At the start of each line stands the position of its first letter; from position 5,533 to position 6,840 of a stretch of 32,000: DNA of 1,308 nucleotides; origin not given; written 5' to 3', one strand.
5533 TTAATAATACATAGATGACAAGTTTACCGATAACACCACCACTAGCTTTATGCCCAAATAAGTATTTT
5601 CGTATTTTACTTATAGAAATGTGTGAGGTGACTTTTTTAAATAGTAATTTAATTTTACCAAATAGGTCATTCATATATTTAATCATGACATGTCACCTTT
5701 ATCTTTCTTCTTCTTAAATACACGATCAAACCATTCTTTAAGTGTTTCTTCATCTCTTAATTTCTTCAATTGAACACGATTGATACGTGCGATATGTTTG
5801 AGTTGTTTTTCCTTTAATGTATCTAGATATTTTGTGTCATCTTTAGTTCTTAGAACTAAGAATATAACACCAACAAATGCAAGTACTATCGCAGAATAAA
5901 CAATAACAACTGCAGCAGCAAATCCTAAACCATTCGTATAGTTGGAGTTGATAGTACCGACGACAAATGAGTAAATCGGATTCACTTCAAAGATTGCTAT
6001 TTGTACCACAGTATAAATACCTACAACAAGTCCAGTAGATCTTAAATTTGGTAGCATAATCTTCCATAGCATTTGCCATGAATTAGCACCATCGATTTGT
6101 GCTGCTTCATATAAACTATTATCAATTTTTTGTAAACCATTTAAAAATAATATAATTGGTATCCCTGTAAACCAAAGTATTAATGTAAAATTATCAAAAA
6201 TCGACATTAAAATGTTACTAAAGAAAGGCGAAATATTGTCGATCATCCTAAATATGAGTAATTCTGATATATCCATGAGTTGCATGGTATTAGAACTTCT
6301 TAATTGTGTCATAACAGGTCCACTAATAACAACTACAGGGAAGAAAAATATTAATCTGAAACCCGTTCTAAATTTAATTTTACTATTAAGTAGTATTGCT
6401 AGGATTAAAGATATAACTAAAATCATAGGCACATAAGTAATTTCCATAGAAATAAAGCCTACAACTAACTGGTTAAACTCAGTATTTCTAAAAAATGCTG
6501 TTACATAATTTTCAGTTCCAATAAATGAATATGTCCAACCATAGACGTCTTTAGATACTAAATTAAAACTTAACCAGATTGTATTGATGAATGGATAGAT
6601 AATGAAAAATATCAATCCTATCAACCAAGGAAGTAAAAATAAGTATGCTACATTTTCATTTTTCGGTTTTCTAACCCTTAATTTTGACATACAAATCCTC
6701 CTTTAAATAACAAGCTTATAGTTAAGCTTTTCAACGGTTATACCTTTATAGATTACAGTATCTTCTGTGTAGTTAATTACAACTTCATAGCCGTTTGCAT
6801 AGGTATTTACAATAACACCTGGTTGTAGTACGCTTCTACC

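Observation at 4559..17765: Non-canonical sugar-uptake module: two SBPs, two permease pairs and two large membrane-anchored accessory ectoproteins in one tightly coupled operon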

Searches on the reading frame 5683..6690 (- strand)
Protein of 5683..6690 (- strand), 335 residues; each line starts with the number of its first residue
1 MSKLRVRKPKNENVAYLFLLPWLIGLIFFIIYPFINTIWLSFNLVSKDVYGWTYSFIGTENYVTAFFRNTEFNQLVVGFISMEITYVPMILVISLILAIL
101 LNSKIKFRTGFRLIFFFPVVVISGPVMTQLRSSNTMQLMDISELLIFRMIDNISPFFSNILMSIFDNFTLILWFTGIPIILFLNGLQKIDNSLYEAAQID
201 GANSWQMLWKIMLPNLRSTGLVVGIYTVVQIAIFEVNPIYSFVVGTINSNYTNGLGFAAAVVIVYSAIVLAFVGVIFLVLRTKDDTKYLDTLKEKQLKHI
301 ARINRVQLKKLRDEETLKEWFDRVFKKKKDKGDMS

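Call 4: search_protein_families(library=pfam, proteins=[window:5683-6690:-], max_evalue=0.01)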
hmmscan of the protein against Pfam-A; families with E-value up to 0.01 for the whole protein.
window:5683-6690:- (335 aa): 1 family
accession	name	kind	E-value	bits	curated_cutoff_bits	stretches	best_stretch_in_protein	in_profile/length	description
PF00528.27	BPD_transp_1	-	1.2e-05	25.6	26.4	1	66-275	10-174/184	Binding-protein-dependent transport system inner membrane component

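Call 7: search_protein_families(library=ncbifam, proteins=[window:5683-6690:-], max_evalue=0.01)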
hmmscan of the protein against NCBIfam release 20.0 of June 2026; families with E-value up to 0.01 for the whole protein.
window:5683-6690:- (335 aa): 8 families
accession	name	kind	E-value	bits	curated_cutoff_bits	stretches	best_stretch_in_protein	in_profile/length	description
NF007852.0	PRK10561.1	equivalog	2e-08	34.5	335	1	11-241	10-235/295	sn-glycerol-3-phosphate ABC transporter permease UgpA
NF040931.1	ABC_arch_GlcT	equivalog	4.8e-07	29.7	360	1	27-236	9-217/278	glucose ABC transporter permease GlcT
TIGR03416.1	ABC_choXWV_perm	equivalog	1.5e-05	24.6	363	1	175-270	162-263/267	choline ABC transporter permease subunit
TIGR00969.1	3a0106s02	subfamily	1.6e-05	24.5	240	1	185-238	165-217/272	sulfate ABC transporter permease subunit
TIGR02139.1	permease_CysT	equivalog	0.00015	21.4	246.1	1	171-227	138-195/265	sulfate ABC transporter permease subunit CysT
NF011624.0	PRK15050.1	equivalog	0.00041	19.5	247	1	7-224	16-221/297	2-aminoethylphosphonate ABC transporter permease subunit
NF008231.0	PRK10998.1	equivalog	0.0016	18.1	261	1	145-256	139-248/296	maltose ABC transporter permease MalG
TIGR03226.1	PhnU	equivalog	0.0035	16.9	283.45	1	172-233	188-248/311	2-aminoethylphosphonate ABC transporter permease subunit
